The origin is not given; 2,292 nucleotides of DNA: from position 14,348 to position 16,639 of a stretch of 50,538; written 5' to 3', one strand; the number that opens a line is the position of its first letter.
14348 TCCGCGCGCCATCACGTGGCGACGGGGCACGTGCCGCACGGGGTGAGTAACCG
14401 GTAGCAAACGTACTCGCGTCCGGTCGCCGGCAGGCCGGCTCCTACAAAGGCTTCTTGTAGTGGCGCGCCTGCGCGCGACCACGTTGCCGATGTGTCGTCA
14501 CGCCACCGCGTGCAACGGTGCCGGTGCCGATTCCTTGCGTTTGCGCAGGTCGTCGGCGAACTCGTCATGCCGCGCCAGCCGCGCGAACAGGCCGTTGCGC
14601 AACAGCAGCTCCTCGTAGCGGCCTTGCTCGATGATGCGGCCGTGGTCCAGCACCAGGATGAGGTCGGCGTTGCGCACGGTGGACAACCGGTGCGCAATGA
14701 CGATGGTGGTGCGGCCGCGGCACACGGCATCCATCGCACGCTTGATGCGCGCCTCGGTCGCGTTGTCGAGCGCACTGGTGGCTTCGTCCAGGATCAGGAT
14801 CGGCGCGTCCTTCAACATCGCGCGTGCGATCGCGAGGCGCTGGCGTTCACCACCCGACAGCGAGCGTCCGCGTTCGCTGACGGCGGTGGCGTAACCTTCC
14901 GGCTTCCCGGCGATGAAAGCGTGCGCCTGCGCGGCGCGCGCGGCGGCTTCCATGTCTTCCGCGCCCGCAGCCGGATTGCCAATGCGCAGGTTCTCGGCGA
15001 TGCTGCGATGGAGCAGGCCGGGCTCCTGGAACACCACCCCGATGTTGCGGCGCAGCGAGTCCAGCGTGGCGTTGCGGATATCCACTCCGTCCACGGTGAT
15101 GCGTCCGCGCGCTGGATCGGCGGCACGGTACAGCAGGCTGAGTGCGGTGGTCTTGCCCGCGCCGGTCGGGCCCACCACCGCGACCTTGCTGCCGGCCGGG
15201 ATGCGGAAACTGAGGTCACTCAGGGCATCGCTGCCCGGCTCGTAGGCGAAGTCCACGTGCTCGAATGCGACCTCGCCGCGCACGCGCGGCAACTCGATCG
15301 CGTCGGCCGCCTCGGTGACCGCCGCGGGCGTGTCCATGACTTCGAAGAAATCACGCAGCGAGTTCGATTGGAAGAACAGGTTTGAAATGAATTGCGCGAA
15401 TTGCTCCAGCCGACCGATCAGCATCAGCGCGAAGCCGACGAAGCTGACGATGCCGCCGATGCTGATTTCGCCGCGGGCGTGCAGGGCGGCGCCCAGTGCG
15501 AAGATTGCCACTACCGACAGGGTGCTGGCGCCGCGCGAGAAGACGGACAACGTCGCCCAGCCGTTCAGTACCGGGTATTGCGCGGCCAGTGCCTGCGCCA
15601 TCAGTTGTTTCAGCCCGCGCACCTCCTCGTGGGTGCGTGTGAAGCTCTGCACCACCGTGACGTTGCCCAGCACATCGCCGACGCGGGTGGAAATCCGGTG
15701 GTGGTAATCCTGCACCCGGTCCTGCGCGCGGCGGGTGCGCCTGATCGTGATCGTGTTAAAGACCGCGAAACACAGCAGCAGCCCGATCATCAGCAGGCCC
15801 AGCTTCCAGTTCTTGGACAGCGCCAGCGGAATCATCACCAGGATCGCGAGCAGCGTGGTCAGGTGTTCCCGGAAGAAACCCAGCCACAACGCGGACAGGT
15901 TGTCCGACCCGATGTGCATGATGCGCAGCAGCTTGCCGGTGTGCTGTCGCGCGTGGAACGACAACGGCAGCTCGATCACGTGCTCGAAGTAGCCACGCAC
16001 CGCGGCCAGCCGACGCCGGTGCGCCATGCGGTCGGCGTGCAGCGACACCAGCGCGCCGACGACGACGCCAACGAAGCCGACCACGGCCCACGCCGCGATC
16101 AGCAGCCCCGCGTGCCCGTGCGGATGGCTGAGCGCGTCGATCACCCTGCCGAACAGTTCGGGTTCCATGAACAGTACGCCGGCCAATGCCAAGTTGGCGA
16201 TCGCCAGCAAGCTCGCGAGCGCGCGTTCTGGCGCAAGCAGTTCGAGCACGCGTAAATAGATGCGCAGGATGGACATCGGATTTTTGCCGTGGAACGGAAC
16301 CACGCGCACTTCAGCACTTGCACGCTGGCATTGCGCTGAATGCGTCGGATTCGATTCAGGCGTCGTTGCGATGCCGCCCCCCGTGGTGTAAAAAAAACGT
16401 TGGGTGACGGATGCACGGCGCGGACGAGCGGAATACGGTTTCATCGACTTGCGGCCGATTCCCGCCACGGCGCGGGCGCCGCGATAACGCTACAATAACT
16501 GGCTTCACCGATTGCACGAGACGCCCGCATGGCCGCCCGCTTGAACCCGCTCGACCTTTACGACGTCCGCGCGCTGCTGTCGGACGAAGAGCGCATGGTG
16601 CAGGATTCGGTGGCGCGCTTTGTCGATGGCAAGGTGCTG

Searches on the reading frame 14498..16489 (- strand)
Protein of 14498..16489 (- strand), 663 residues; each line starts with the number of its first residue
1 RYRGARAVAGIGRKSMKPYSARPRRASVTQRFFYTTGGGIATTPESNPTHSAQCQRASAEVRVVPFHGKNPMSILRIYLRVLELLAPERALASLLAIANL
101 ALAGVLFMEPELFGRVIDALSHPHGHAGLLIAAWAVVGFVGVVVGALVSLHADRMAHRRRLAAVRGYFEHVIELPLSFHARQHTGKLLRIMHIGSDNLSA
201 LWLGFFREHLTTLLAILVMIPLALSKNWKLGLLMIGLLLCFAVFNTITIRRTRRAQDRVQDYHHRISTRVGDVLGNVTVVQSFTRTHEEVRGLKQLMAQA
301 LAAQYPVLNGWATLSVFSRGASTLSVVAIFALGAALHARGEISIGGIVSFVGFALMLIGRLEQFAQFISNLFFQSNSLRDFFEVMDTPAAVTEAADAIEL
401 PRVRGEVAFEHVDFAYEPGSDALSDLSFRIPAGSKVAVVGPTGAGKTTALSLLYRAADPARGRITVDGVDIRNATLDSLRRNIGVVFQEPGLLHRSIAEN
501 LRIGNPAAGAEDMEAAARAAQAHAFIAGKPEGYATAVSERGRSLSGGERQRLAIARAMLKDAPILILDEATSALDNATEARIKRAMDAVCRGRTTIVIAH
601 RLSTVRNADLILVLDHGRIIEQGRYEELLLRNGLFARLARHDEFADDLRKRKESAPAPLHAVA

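Call 36: search_protein_families(library=pfam, proteins=[window:14498-16489:-], max_evalue=0.00001)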
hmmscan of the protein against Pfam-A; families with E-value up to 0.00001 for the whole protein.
window:14498-16489:- (663 aa): 3 families
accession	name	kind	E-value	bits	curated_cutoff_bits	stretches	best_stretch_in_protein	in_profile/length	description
PF00664.28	ABC_membrane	-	3.4e-35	122.5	28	1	97-360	6-273/274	ABC transporter transmembrane region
PF00005.33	ABC_tran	-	1.4e-33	116.8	25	1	423-572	1-137/137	ABC transporter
PF02463.25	SMC_N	-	4.6e-07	29.9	40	1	488-612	135-209/220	RecF/RecN/SMC N terminal domain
